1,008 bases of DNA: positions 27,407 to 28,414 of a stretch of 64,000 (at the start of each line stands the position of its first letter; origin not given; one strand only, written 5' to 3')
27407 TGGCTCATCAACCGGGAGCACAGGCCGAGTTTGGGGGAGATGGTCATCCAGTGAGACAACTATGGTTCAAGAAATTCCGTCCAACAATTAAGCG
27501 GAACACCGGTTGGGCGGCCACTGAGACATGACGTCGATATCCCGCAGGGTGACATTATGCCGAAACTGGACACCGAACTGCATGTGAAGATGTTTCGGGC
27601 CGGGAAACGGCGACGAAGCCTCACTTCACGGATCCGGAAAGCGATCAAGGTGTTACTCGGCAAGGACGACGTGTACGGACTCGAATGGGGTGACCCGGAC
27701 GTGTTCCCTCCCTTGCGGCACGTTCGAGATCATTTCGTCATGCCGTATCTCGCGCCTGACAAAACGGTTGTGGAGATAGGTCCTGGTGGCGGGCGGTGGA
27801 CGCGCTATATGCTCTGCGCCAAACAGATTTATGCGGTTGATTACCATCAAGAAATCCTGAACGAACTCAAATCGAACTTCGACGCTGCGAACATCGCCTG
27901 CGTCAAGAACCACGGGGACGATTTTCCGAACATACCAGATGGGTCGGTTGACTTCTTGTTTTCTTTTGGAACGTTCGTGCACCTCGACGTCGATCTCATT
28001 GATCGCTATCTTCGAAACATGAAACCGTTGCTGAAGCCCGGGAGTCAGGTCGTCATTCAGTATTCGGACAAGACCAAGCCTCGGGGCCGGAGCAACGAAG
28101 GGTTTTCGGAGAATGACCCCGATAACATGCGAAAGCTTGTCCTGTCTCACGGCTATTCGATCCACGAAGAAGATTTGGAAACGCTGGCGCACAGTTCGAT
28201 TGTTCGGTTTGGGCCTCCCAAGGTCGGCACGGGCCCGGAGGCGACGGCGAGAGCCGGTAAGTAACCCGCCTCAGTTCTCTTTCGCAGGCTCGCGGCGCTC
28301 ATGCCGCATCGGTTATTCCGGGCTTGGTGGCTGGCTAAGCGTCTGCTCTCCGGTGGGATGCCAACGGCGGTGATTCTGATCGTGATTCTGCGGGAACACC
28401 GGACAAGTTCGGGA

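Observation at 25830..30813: Split alternative-heme-pathway gene set (AhbD-like and AhbC-like radical SAM/SPASM enzymes) separated by a methyltransferase and a Cys-rich AraC regulator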

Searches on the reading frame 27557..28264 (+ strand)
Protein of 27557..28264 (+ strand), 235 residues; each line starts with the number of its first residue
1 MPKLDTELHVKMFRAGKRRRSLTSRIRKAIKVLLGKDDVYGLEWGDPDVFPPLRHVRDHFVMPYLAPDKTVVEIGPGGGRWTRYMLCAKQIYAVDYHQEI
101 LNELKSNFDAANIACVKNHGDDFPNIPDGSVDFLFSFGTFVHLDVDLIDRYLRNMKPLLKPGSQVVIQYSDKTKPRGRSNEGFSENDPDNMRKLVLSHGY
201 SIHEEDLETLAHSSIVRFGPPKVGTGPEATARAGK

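Call 3: search_protein_families(library=ncbifam, proteins=[window:27557-28264:+], max_evalue=0.001)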
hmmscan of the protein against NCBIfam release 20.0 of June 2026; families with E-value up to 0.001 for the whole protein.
window:27557-28264:+ (235 aa): 3 families
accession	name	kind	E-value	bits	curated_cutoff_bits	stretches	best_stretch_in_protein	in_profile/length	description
NF043040.1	corrin_prot_MT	hypoth_equivalog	4.9e-07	29.4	180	1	54-177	28-155/216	corrinoid protein-associated methyltransferase CpaM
NF000499.2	Erm23S_rRNA_broad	equivalog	0.00019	20.9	212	1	67-117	23-75/244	23S ribosomal RNA methyltransferase Erm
NF011529.0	PRK14968.1-3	equivalog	0.00051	19.5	162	0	66-128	33-97/198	putative methyltransferase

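Call 4: search_protein_families(library=pfam, proteins=[window:27557-28264:+], max_evalue=0.001)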
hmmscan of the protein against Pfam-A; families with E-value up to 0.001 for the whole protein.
window:27557-28264:+ (235 aa): 5 families
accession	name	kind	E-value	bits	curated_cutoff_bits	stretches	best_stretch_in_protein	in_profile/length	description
PF13649.12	Methyltransf_25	-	1.9e-12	48.1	27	1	71-162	1-96/97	Methyltransferase domain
PF08241.18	Methyltransf_11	-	3.2e-12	47.4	21.2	1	72-167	1-95/95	Methyltransferase domain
PF13489.12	Methyltransf_23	-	3.6e-10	40.2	27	1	60-211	15-154/164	Methyltransferase domain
PF08242.18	Methyltransf_12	-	8.9e-08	33.2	30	1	72-163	1-96/98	Methyltransferase domain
PF13847.12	Methyltransf_31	-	6.7e-06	26.3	27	1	68-171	4-113/145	Methyltransferase domain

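Call 34: find_encoding_contigs(protein=window:27557-28264:+, flank=3000, max_places=4)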
Protein window:27557-28264:+ (235 aa): 7 contigs read that carry it; 4 places shown.
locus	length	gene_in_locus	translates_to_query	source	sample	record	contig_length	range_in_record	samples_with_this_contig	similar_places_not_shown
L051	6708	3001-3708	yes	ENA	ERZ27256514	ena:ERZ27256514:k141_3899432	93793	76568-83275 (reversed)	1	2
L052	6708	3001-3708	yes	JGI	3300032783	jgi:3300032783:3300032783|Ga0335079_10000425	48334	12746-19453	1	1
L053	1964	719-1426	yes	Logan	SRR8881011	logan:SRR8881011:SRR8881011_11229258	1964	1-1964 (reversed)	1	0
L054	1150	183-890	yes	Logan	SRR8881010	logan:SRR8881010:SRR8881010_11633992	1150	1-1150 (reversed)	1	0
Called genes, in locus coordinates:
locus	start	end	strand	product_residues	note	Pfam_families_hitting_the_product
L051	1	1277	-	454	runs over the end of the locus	PF04055:Radical_SAM (weak)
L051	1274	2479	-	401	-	PF13353:Fer4_12 (weak), PF04055:Radical_SAM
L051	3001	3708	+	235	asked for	PF13489:Methyltransf_23, PF13847:Methyltransf_31 (weak), PF08241:Methyltransf_11, PF08242:Methyltransf_12, PF13649:Methyltransf_25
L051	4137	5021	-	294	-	PF10114:PocR, PF00165:HTH_AraC, PF12833:HTH_18, PF00165:HTH_AraC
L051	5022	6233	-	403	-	PF04055:Radical_SAM, PF13186:SPASM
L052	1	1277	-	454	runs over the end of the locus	PF04055:Radical_SAM (weak)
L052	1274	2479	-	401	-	PF13353:Fer4_12 (weak), PF04055:Radical_SAM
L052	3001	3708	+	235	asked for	PF13489:Methyltransf_23, PF13847:Methyltransf_31 (weak), PF08241:Methyltransf_11, PF08242:Methyltransf_12, PF13649:Methyltransf_25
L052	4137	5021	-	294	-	PF10114:PocR, PF00165:HTH_AraC, PF12833:HTH_18, PF00165:HTH_AraC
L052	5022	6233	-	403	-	PF04055:Radical_SAM, PF13186:SPASM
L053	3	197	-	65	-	?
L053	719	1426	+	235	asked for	PF13489:Methyltransf_23, PF13847:Methyltransf_31 (weak), PF08241:Methyltransf_11, PF08242:Methyltransf_12, PF13649:Methyltransf_25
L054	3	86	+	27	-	?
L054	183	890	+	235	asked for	PF13489:Methyltransf_23, PF13847:Methyltransf_31 (weak), PF08241:Methyltransf_11, PF08242:Methyltransf_12, PF13649:Methyltransf_25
